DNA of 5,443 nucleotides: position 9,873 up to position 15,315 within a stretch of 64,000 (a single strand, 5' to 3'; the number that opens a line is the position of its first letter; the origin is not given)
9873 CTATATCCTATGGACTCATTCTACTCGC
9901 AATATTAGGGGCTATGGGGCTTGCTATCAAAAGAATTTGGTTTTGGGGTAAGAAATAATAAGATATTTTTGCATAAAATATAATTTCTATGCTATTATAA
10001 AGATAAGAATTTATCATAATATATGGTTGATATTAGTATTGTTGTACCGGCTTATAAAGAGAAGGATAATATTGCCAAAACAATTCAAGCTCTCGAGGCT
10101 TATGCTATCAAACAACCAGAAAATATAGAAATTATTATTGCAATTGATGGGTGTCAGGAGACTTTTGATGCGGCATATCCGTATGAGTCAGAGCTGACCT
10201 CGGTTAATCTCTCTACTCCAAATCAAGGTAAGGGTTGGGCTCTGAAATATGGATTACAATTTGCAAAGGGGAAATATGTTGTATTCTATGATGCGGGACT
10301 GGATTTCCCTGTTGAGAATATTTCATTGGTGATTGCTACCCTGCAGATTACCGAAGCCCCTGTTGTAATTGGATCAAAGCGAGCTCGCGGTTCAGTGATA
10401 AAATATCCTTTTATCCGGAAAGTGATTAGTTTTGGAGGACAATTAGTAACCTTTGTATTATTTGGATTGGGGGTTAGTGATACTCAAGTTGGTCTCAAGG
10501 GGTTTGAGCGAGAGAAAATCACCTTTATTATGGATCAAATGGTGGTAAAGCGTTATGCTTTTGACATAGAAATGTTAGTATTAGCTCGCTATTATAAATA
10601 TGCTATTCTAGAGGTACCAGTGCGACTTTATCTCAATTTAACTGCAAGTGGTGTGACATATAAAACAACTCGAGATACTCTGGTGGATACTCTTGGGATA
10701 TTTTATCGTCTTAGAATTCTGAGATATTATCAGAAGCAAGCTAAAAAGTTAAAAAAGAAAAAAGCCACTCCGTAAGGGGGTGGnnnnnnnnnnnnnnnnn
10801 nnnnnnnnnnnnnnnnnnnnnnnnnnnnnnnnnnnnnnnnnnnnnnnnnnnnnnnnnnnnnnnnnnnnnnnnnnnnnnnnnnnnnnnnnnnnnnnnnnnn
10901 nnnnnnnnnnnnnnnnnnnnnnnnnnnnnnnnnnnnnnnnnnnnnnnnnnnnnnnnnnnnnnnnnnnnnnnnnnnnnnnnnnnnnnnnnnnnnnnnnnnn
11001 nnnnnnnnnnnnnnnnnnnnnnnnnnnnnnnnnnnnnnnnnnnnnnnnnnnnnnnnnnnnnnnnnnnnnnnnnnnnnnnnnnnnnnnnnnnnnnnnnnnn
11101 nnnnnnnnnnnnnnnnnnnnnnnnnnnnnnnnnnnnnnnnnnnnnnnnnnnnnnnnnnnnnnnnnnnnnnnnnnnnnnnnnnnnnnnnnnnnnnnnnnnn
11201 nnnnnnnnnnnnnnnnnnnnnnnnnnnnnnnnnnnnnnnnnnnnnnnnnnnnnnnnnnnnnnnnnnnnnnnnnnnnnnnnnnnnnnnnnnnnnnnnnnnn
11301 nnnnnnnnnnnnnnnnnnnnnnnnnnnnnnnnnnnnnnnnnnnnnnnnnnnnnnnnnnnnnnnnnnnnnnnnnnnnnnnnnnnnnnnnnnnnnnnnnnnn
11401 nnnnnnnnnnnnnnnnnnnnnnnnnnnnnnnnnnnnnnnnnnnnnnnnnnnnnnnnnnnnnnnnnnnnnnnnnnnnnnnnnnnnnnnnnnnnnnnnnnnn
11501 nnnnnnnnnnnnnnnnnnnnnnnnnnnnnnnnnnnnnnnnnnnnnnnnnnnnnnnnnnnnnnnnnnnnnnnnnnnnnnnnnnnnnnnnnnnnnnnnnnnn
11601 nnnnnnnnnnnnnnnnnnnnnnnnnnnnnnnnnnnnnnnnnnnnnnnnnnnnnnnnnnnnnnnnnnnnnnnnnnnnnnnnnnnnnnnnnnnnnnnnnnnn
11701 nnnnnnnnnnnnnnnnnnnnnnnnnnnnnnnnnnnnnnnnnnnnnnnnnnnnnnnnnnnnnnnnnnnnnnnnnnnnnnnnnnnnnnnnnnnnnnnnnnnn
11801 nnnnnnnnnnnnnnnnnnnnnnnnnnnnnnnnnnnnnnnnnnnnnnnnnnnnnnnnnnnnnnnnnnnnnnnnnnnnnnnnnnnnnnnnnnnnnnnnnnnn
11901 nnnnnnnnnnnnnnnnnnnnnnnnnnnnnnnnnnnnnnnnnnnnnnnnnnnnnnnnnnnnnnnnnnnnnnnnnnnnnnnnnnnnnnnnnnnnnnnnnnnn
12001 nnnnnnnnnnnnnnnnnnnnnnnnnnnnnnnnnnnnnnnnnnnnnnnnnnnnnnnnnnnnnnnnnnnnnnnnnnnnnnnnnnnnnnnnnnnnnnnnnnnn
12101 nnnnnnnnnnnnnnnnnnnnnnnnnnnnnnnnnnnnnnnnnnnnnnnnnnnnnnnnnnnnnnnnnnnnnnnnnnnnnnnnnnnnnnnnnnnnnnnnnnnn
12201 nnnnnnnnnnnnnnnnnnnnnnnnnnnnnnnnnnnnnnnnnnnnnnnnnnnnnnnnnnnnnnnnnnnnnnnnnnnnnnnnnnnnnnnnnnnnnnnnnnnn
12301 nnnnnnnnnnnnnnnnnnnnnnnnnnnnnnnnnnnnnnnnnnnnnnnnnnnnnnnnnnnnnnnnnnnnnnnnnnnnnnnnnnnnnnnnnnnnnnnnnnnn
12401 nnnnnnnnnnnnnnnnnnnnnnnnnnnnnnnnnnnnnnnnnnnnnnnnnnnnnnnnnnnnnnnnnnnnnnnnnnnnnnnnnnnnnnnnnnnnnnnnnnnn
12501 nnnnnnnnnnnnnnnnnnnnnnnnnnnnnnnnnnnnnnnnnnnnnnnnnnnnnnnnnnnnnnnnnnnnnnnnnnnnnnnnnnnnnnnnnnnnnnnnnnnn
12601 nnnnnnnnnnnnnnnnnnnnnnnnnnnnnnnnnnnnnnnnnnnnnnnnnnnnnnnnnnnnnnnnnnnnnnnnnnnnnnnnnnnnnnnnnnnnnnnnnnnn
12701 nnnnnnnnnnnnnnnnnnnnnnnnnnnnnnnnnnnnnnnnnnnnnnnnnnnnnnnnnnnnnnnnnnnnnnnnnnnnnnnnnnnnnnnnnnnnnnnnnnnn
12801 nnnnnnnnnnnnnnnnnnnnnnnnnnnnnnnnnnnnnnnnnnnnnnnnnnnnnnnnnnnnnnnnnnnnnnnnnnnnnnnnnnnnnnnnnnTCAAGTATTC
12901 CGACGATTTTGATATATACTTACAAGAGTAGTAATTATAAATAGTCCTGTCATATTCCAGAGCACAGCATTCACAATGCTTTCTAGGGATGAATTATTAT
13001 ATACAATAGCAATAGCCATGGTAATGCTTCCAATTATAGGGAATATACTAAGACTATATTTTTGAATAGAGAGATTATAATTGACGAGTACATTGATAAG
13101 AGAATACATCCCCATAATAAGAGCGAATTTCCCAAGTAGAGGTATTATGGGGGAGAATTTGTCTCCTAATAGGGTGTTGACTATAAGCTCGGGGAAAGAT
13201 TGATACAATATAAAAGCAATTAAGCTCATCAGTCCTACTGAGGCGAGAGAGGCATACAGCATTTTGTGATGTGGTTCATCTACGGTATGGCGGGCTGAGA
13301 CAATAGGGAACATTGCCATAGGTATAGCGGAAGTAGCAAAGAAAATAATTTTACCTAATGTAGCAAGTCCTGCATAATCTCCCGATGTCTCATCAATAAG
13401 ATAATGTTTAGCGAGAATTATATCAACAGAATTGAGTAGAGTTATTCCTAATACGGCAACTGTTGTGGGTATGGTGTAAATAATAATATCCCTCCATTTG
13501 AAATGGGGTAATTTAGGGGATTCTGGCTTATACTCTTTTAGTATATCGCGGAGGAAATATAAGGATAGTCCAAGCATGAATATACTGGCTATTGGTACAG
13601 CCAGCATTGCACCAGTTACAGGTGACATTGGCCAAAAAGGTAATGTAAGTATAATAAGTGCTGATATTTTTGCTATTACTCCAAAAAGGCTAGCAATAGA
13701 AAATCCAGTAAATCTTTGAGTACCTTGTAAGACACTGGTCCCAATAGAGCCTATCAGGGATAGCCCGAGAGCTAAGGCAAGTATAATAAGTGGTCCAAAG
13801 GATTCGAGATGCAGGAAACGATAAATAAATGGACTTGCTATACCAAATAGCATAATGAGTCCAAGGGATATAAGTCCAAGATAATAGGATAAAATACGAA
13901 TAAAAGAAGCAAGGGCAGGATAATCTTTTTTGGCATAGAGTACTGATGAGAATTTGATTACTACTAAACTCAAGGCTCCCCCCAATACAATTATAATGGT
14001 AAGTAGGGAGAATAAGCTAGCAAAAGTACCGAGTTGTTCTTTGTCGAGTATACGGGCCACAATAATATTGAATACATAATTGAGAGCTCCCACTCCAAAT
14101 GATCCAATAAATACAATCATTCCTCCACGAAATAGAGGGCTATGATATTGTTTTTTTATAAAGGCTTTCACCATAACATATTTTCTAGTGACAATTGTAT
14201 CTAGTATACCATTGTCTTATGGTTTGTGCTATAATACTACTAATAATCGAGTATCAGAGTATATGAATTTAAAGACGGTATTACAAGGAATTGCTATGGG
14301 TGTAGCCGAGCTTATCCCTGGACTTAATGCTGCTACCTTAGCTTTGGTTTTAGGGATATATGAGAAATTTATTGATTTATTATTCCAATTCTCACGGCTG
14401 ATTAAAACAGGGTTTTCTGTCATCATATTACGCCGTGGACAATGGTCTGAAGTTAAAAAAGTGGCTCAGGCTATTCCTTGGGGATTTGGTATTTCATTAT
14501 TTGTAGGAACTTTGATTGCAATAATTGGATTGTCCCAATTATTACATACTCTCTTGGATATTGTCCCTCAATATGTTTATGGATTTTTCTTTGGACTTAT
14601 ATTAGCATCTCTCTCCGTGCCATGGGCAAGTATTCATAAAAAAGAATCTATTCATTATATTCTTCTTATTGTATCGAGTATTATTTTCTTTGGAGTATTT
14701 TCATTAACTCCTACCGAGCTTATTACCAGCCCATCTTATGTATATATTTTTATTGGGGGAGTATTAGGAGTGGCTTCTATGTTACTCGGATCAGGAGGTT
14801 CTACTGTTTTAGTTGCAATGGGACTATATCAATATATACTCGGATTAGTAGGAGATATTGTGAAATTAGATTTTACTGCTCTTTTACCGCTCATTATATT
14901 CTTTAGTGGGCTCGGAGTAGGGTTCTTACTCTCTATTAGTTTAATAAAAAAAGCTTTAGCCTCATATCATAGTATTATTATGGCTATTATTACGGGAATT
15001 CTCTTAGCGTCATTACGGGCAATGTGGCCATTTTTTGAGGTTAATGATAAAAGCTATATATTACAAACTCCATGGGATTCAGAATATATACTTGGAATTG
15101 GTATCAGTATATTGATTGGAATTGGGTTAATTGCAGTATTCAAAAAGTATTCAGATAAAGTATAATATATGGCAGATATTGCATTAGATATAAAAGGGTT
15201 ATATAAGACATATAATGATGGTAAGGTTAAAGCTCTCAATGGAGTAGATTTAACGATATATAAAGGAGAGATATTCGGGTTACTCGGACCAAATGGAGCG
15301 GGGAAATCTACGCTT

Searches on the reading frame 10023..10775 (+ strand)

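Call 11: search_protein_families(library=pfam, proteins=[window:10023-10775:+], max_evalue=0.001)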
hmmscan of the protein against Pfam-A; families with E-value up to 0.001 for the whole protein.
window:10023-10775:+ (250 aa): 1 family
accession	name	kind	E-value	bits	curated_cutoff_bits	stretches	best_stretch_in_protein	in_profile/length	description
PF00535.33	Glycos_transf_2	-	6e-15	56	23.3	1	5-127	1-123/168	Glycosyl transferase family 2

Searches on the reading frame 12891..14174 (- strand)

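Call 12: search_protein_families(library=pfam, proteins=[window:12891-14174:-], max_evalue=0.001)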
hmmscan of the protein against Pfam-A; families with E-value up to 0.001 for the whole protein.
window:12891-14174:- (427 aa): 2 families
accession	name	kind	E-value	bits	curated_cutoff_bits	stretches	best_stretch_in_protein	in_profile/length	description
PF01943.22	Polysacc_synt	-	1.8e-12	47.7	28.2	1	16-293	3-271/274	Polysaccharide biosynthesis protein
PF13440.11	Polysacc_synt_3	-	6.8e-08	32.5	23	1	38-345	1-293/293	Polysaccharide biosynthesis protein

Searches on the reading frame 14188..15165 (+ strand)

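Call 12: search_protein_families(library=pfam, proteins=[window:14188-15165:+], max_evalue=0.001)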
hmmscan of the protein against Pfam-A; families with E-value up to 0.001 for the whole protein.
window:14188-15165:+ (325 aa): 1 family
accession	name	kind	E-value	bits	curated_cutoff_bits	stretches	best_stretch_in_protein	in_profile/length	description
PF04018.18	VCA0040-like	-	7.8e-40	137.4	26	1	37-286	1-235/246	Undecaprenyl phosphate translocase-like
